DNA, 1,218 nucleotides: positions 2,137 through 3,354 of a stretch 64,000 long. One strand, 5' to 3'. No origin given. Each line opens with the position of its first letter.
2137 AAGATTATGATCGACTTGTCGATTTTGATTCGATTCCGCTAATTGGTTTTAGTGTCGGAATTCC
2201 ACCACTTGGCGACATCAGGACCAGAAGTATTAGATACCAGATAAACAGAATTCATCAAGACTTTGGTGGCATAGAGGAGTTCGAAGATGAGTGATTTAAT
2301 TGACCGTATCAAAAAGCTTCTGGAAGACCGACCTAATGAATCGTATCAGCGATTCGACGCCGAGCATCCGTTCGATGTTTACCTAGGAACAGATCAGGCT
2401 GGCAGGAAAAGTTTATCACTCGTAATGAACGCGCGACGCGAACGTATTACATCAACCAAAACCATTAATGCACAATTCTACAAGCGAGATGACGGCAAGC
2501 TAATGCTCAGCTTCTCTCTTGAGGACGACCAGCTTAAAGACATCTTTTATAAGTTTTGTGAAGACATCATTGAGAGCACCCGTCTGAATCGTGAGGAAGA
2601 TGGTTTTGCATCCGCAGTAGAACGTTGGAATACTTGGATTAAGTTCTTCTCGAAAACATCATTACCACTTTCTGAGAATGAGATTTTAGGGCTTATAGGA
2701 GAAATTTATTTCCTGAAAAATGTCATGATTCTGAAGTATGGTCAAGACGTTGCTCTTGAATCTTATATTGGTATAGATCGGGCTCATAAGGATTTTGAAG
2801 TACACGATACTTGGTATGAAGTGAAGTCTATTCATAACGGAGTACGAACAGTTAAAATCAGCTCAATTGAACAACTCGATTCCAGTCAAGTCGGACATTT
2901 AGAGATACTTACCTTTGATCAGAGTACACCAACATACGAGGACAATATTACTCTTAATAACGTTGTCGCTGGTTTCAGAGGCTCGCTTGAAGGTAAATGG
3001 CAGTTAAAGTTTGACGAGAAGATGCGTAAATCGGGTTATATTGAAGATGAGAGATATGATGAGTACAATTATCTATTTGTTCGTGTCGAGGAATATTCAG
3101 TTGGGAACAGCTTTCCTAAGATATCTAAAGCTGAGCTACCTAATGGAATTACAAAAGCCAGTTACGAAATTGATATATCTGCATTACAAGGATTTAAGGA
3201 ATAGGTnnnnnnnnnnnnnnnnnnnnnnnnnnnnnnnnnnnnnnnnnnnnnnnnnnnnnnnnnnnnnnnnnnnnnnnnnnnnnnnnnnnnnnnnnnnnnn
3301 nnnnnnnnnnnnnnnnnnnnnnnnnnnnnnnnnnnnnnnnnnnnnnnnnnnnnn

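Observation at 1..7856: Dcm-linked Z1 ATPase / DUF4420 nuclease / AIPR operon with a fifth nuclease-like gene: a predicted but uncharacterised defense module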

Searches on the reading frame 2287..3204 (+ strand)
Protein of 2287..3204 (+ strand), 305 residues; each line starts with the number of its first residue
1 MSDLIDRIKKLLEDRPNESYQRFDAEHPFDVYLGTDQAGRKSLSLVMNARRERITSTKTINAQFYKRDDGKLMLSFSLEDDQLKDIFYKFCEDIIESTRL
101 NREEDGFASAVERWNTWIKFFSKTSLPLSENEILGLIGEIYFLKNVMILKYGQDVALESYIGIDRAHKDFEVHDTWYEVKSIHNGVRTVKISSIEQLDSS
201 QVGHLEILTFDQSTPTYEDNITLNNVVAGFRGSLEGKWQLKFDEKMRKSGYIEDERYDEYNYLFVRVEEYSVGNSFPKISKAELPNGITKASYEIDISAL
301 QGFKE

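Call 6: search_protein_families(library=pfam, proteins=[window:2287-3204:+], max_evalue=0.01)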
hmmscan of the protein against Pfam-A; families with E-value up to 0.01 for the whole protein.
window:2287-3204:+ (305 aa): 1 family
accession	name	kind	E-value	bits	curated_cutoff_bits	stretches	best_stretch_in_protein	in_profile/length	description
PF14390.12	DUF4420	-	2e-51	175.5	27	1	19-298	18-306/306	Putative PD-(D/E)XK family member, (DUF4420)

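Call 7: search_protein_families(library=padloc, proteins=[window:2287-3204:+], max_evalue=0.01)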
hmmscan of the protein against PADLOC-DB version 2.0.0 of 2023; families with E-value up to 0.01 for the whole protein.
window:2287-3204:+ (305 aa): 1 family
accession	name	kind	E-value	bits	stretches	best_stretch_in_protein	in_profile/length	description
PDLC02206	MzaD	-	1e-18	65.9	1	84-300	102-320/342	-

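Call 8: search_protein_families(library=ncbifam, proteins=[window:2287-3204:+], max_evalue=0.01)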
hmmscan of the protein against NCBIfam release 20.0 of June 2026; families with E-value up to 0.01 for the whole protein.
window:2287-3204:+ (305 aa): 1 family
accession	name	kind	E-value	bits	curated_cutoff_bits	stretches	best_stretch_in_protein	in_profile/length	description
NF041934.1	MzaD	equivalog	9.7e-27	94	420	1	76-301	82-312/326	MZA anti-phage system associated PD-(D/E)XK motif protein MzaD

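Call 10: find_encoding_contigs(protein=window:2287-3204:+, flank=10000, max_places=6)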
Protein window:2287-3204:+ (305 aa): 1 contig read that carries it; 1 place shown.
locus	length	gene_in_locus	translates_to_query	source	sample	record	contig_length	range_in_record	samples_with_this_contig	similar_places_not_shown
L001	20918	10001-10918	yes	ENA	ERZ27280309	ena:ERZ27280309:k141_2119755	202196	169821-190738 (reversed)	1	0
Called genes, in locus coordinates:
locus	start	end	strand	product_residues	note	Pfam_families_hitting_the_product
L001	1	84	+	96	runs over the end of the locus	-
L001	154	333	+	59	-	-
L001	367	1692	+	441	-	PF00239:Resolvase, PF07508:Recombinase, PF13408:Zn_ribbon_recom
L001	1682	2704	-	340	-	PF04326:SLFN_AlbA_2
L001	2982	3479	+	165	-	PF13091:PLDc_2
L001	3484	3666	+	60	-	-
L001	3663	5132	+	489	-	PF00239:Resolvase, PF07508:Recombinase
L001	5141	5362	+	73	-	-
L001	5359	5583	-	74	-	PF13560:HTH_31, PF12844:HTH_19 (weak), PF01381:HTH_3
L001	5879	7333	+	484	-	PF13589:HATPase_c_3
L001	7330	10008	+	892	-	PF10593:Z1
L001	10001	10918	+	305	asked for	PF14390:DUF4420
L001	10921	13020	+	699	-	PF22879:AIPR_N, PF10592:AIPR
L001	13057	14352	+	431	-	PF00145:DNA_methylase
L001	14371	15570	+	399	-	PF18062:RE_AspBHI_N, PF04471:Mrr_cat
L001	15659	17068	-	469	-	PF11074:DUF2779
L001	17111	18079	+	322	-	PF12358:DUF3644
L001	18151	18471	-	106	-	PF02635:DsrE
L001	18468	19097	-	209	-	PF13628:DUF4142, PF03713:DUF305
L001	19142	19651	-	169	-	-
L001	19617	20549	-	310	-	PF13462:Thioredoxin_4, PF01323:DSBA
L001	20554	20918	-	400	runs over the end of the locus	PF00155:Aminotran_1_2 (weak), PF00266:Aminotran_5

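Call 32: search_solved_structures(query=L001:7330-10008:+, max_evalue=1)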
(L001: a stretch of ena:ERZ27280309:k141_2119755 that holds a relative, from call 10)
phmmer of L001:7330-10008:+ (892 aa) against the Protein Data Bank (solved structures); distinct sequences matched with E-value up to 1: 1.
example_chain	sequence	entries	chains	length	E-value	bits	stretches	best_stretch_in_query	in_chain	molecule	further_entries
7ycs_A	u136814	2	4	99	0.64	11.4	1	487-561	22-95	Toxin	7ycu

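Call 33: search_solved_structures(query=window:2287-3204:+, max_evalue=10)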
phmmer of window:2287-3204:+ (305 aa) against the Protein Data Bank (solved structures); distinct sequences matched with E-value up to 10: 1.
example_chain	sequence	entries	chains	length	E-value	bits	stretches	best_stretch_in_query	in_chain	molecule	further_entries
7o6u_A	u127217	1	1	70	0.59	12.5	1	171-213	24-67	Protein VERNALIZATION INSENSITIVE 3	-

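Call 35: search_protein_families(library=pfam, proteins=[L001:5879-7333:+, L001:7330-10008:+, L001:5359-5583:-, L001:5141-5362:+, L001:1682-2704:-, L001:2982-3479:+], max_evalue=0.01)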
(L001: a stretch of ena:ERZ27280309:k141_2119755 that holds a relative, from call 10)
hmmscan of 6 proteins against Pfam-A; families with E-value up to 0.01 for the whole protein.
L001:5879-7333:+ (484 aa): 1 family
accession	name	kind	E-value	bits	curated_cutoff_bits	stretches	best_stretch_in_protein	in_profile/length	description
PF13589.12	HATPase_c_3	-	8e-34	117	25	1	22-159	1-137/137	Histidine kinase-, DNA gyrase B-, and HSP90-like ATPase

L001:7330-10008:+ (892 aa): 2 families
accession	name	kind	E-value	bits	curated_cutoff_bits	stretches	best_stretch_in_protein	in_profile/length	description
PF10593.14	Z1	-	3e-72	243.3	25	1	404-628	1-225/228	Z1 domain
PF04851.21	ResIII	-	0.00028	21.3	22.5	1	136-327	21-162/164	Type III restriction enzyme, res subunit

L001:5359-5583:- (74 aa): 4 families
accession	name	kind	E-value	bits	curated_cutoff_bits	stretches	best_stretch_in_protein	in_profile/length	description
PF01381.28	HTH_3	-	1.4e-14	54.3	23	1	17-70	1-54/55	Helix-turn-helix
PF13560.12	HTH_31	-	3.5e-08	34.1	27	1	13-66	2-56/64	Helix-turn-helix domain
PF12844.13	HTH_19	-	7.1e-07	29.5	30.2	1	15-72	2-59/64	Helix-turn-helix domain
PF13443.12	HTH_26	-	7.8e-05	23.3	22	1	16-74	1-60/63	Cro/C1-type HTH DNA-binding domain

L001:5141-5362:+ (73 aa): 0 families

L001:1682-2704:- (340 aa): 1 family
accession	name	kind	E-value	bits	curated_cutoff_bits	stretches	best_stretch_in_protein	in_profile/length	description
PF04326.19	SLFN_AlbA_2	-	2.2e-22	80.2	25.3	1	27-151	1-117/118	Schlafen, AlbA_2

L001:2982-3479:+ (165 aa): 1 family
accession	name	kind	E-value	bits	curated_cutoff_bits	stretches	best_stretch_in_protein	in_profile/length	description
PF13091.12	PLDc_2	-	1.3e-11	44.9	27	1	36-157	3-127/132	PLD-like domain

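Call 36: search_protein_families(library=padloc, proteins=[L001:5879-7333:+, L001:7330-10008:+, L001:5359-5583:-, L001:1682-2704:-, L001:2982-3479:+], max_evalue=0.01)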
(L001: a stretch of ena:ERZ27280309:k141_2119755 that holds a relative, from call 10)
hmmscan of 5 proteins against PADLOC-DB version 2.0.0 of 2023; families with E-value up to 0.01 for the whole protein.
L001:5879-7333:+ (484 aa): 1 family
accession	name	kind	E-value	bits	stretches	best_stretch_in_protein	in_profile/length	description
PDLC02204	MzaB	-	1.6e-76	255.8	1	3-424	4-433/500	-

L001:7330-10008:+ (892 aa): 2 families
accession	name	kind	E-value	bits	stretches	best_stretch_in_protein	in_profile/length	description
PDLC02205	MzaC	-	6.1e-121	403.1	1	10-684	15-722/952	-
PDLC03202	Helicase_II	-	1.9e-37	126.9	2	243-609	115-445/621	Type II helicase domain protein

L001:5359-5583:- (74 aa): 17 families
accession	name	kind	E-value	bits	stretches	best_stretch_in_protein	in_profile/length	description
PDLC03665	Control_protein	-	1.5e-12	45.6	1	7-74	3-71/77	control protein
PDLC02926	HTH_VI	-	7.7e-12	43.3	1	13-71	2-60/92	-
PDLC03947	RmrA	-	4.7e-07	27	1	5-64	4-63/383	-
PDLC03664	Control_protein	-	1.1e-06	27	1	12-71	13-72/74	control protein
PDLC03668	Control_protein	-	1.2e-06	27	1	16-63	12-59/79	control protein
PDLC04142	capH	-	4.3e-06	25.7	1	15-71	9-65/103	capH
PDLC03954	RmrA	-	5.1e-06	23.6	1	14-67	12-65/380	-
PDLC03952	RmrA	-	7.9e-06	22.9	1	4-64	14-74/395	-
PDLC03951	RmrA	-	4.8e-05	20.5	1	15-69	11-65/400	-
PDLC03949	RmrA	-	0.00033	17.6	1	15-67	5-57/363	-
PDLC03666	Control_protein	-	0.00076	17.9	1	20-72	14-66/77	control protein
PDLC03944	RmrA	-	0.0011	16.2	1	15-64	9-58/384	-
PDLC04760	PDC-M64C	-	0.0026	16.1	1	8-66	22-80/93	-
PDLC04762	PDC-M64C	-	0.004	15.2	1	11-63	26-81/97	-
PDLC03671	Control_protein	-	0.0046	15.2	1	13-65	15-67/84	control protein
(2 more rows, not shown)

L001:1682-2704:- (340 aa): 2 families
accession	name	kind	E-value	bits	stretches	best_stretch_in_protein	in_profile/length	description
PDLC04950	PDC-S19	-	3.5e-13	47.5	1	253-335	254-340/353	-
PDLC05032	PDC-S50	-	2.5e-06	24.8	1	50-146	40-145/387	-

L001:2982-3479:+ (165 aa): 3 families
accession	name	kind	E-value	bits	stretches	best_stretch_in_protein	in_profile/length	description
PDLC03924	MkoC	-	1.5e-13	47.8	1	22-144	985-1110/1136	-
PDLC03922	MkoB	-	1.2e-09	36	1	27-105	309-386/610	-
PDLC02614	DrmC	-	4.2e-06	24.6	1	29-133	21-121/153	DrmC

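Call 45: find_homologous_proteins(query=window:2287-3204:+, max_evalue=0.00001)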
Query window:2287-3204:+ (305 aa): 342 proteins with E <= 0.00001 among 1213 candidates; the best 120 are listed.
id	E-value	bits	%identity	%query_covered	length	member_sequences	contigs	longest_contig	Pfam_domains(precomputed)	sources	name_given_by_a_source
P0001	1.2e-199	679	100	100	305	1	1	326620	PF14390.13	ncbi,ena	-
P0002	1.1e-169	581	85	100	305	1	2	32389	PF14390.13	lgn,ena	-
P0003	5.2e-169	579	85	100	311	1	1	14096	PF14390.13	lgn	-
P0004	7.0e-169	579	85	100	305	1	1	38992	PF14390.13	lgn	-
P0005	7.5e-168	575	82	100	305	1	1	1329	PF14390.13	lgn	-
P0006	7.9e-168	575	83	100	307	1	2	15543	PF14390.13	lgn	-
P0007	1.3e-167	574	84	100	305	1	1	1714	PF14390.13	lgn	-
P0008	8.7e-167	572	83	100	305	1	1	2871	PF14390.13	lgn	-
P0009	1.7e-165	567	82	100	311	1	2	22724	PF14390.13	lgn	-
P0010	2.3e-165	567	81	100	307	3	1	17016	PF14390.13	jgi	-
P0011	5.4e-165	566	81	100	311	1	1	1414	PF14390.13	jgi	jgi:hypothetical protein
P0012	6.1e-165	566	81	100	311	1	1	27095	PF14390.13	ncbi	-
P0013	1.1e-163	561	81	100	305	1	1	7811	PF14390.13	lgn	-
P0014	2.2e-163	561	80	100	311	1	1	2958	PF14390.13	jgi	jgi:hypothetical protein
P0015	1.4e-161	555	80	100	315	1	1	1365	PF14390.13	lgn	-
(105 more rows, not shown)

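Call 47: find_related_loci(query=A1, collection=genome_contigs, flank=10000)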
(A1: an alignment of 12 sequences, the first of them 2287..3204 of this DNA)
Query A1 (305 aa) in genome_contigs; peptide patterns used: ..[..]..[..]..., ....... (x = any residue, [..] = any of these).
101 stretches matched a pattern; 21 encode a relative of the query (tblastn E <= 1e-3); 21 distinct loci.
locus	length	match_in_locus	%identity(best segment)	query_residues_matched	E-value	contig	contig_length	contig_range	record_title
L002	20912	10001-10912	77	1-304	8e-166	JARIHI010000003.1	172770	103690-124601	MAG: Candidatus Saccharibacteria bacterium isolate CullarsAll.DT.34 k141_439512, whole genome shotgun sequence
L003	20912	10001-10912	73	1-304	3e-157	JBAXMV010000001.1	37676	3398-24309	MAG: bacterium isolate ELA462 MAG462_1, whole genome shotgun sequence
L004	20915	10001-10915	74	1-305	3e-153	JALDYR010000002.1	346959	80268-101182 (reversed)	MAG: Candidatus Saccharibacteria bacterium isolate MCT-ROC-43 NODE_3_length_346959_cov_59.317160, whole genome shotgun s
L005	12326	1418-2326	62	2-304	3e-128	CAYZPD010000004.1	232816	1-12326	MAG TPA_asm: uncultured Candidatus Saccharibacteria bacterium isolate SRP292972_co3_105 genome assembly, contig: NODE_77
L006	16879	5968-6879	62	1-304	6e-128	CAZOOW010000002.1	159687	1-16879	MAG TPA_asm: uncultured Candidatus Saccharibacteria bacterium isolate SRP300315_co1_58 genome assembly, contig: NODE_38_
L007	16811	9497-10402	40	5-303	1e-67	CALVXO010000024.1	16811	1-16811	MAG: uncultured Bacilli bacterium isolate BRZ_PD__bin30 genome assembly, contig: BRZ_PD__NODE_4811_length_16811_cov_13.0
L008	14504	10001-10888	38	10-303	6e-64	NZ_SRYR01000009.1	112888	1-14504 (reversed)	Clostridium sartagoforme strain NM50_B9-20 NODE_9_length_112888_cov_231.737, whole genome shotgun sequence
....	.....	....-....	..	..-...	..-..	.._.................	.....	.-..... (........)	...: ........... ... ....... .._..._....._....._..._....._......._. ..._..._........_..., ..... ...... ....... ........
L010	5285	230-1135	38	5-303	7e-62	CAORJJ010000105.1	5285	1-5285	MAG TPA_asm: uncultured Clostridia bacterium isolate MGBC102161 genome assembly, contig: MGBC102161.105, whole genome sh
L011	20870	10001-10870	39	15-304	3e-57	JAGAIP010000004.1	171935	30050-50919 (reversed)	MAG: Clostridia bacterium isolate RGIG8476 Water_deer_Cecum-1__c367, whole genome shotgun sequence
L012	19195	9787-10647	36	19-303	8e-57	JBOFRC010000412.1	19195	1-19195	MAG: Sarcina sp. isolate WFFMC_MAG_692 k139_9710_flag=1_multi=7.0000_len=19195, whole genome shotgun sequence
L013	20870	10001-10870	38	15-304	5e-55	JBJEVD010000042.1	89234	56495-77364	MAG: Candidatus Coproplasma sp. isolate LOHA07_bin.016 NODE_54_length_89234_cov_13.192142, whole genome shotgun sequence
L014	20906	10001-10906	36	4-305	2e-53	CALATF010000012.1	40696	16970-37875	MAG TPA_asm: uncultured Clostridia bacterium isolate SRR6425804_bin.130_CONCOCT_v1.1_MAG genome assembly, contig: ERZ176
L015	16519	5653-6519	37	15-303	4e-53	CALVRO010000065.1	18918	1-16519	MAG: uncultured Clostridia bacterium isolate BRZ_BE__bin69 genome assembly, contig: BRZ_BE__NODE_1953_length_18918_cov_1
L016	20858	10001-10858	34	20-304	1e-51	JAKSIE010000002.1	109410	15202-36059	MAG: Fibrobacter sp. isolate Horse_feces13 MAG013_2, whole genome shotgun sequence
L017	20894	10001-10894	38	8-303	6e-50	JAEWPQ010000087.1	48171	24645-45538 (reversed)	MAG: Bacillota bacterium isolate OH_SBrB_105 k127_604829, whole genome shotgun sequence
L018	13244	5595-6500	35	4-304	2e-49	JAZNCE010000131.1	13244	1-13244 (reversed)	MAG: Eubacteriales bacterium isolate T1900044737_TS20190203.MAGScoT_cleanbin_000006 SGB_2028_k141_1469672, whole genome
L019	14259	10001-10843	36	20-301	1e-48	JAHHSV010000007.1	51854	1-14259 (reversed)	MAG: Anaeroplasmataceae bacterium isolate MAG065 MAG065_7, whole genome shotgun sequence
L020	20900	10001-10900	35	8-304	6e-47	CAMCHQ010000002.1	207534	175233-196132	MAG: uncultured Clostridia bacterium isolate ERR1855551_bin.12_metaWRAP_v1.3_MAG genome assembly, contig: ERZ9514774.8,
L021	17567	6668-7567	35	8-304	1e-46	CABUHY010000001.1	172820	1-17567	MAG TPA_asm: uncultured Clostridiales bacterium isolate MGYG-HGUT-04027 genome assembly, contig: GUT_GENOME254202_1, who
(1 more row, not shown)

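Call 50: search_protein_families(library=pfam, proteins=[L004:14406-14822:+, L007:13941-14378:+, L011:14433-14849:+, L013:14378-16321:+, L014:14461-18009:+, L016:14369-16468:+, L016:16465-17868:+, L018:10069-10641:+, L020:14783-15352:+, L021:11528-12022:+], max_evalue=0.001)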
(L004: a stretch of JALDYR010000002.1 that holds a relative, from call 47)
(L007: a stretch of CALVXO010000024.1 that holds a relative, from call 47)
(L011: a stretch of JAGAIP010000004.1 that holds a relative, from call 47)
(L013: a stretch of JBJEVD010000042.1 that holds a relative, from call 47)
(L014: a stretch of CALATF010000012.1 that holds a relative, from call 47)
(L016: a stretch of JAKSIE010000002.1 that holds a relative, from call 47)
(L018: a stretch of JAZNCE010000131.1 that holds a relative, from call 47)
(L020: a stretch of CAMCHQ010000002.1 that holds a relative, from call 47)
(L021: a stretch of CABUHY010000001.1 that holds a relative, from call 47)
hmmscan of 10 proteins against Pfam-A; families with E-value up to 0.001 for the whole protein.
L004:14406-14822:+ (138 aa): 1 family
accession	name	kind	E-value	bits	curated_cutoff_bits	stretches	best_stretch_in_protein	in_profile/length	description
PF03852.21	Vsr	-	7e-31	106.4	27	1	1-70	1-71/74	DNA mismatch endonuclease Vsr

L007:13941-14378:+ (145 aa): 0 families

L011:14433-14849:+ (138 aa): 1 family
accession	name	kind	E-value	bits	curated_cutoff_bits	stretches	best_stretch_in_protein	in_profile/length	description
PF03852.21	Vsr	-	7.4e-33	112.7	27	1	1-71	1-71/74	DNA mismatch endonuclease Vsr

L013:14378-16321:+ (647 aa): 3 families
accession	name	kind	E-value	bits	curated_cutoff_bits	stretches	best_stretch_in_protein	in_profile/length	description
PF07693.20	KAP_NTPase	-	5.5e-42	144.4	20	1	57-400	5-288/293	KAP family P-loop domain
PF13401.12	AAA_22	-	1.1e-05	26.2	27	0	73-103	7-38/130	AAA domain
PF13191.12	AAA_16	-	4.2e-05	24.6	32.6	1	73-248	26-148/167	AAA ATPase domain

L014:14461-18009:+ (1182 aa): 1 family
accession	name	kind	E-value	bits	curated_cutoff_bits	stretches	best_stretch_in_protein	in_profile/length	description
PF23307.1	SAM_KIDINS220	-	0.00024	21.3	27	1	609-677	4-69/90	Kinase D-interacting substrate of 220 kDa-like, SAM domain-like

L016:14369-16468:+ (699 aa): 2 families
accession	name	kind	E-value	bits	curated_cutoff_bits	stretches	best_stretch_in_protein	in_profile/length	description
PF13589.12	HATPase_c_3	-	2.3e-21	76.7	25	1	30-157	5-123/137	Histidine kinase-, DNA gyrase B-, and HSP90-like ATPase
PF02518.31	HATPase_c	-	2.6e-16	60.5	26.4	1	583-673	5-93/111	Histidine kinase-, DNA gyrase B-, and HSP90-like ATPase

L016:16465-17868:+ (467 aa): 0 families

L018:10069-10641:+ (190 aa): 1 family
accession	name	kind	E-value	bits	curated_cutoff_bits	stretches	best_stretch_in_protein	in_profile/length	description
PF01844.29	HNH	-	3e-07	30.9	21.4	1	19-58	1-42/47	HNH endonuclease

L020:14783-15352:+ (189 aa): 3 families
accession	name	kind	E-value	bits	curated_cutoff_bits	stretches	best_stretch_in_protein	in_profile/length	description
PF13443.12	HTH_26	-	2e-09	38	22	1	4-61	3-58/63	Cro/C1-type HTH DNA-binding domain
PF01381.28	HTH_3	-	5.7e-05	23.5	23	1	9-60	7-55/55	Helix-turn-helix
PF20317.4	HTH_60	-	0.0002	22.1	24.1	1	2-52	9-59/140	Helix-turn-helix domain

L021:11528-12022:+ (164 aa): 2 families
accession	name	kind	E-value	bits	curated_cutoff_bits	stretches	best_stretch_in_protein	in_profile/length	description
PF06908.16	YpsA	-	4.8e-17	62.9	27.7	1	37-152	34-152/168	YspA SLOG family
PF02481.21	DNA_processg_A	-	0.00019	21.1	29.6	1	30-160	62-188/212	DNA recombination-mediator protein A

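Call 119: predict_structure(alignment_id=A1)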
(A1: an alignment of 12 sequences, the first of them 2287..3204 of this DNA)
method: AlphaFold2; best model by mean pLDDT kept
length: 305 residues; sequences in the alignment: 12
mean_pLDDT: 84.2   pTM: 0.76
mean pLDDT of the five models: 84.2, 83.5, 82.5, 80.4, 78.0
residues with pLDDT >= 90: 88; 70-90: 195; 50-70: 20; < 50: 2
segments of 3 or more residues with pLDDT < 50: none
pLDDT, mean of each block of 10 residues (from residue 1): 76 65 79 84 86 83 85 89 84 86 81 81 70 92 93 89 67 89 92 74 92 90 94 86 83 87 95 83 79 86 90
secondary structure, 60 per line:
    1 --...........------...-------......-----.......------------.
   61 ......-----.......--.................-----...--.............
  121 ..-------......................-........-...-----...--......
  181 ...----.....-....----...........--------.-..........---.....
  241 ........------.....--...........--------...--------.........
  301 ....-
elements in order: H3-13 E20-22 E30-35 E41-47 E60-66 E72-78 H81-97 H108-122 H130-151 H153-159 E170-172 E175-183 E188-192 H194-197 E202-212 H223-232 H236-248 H255-259 E262-272 E292-296 H297-303
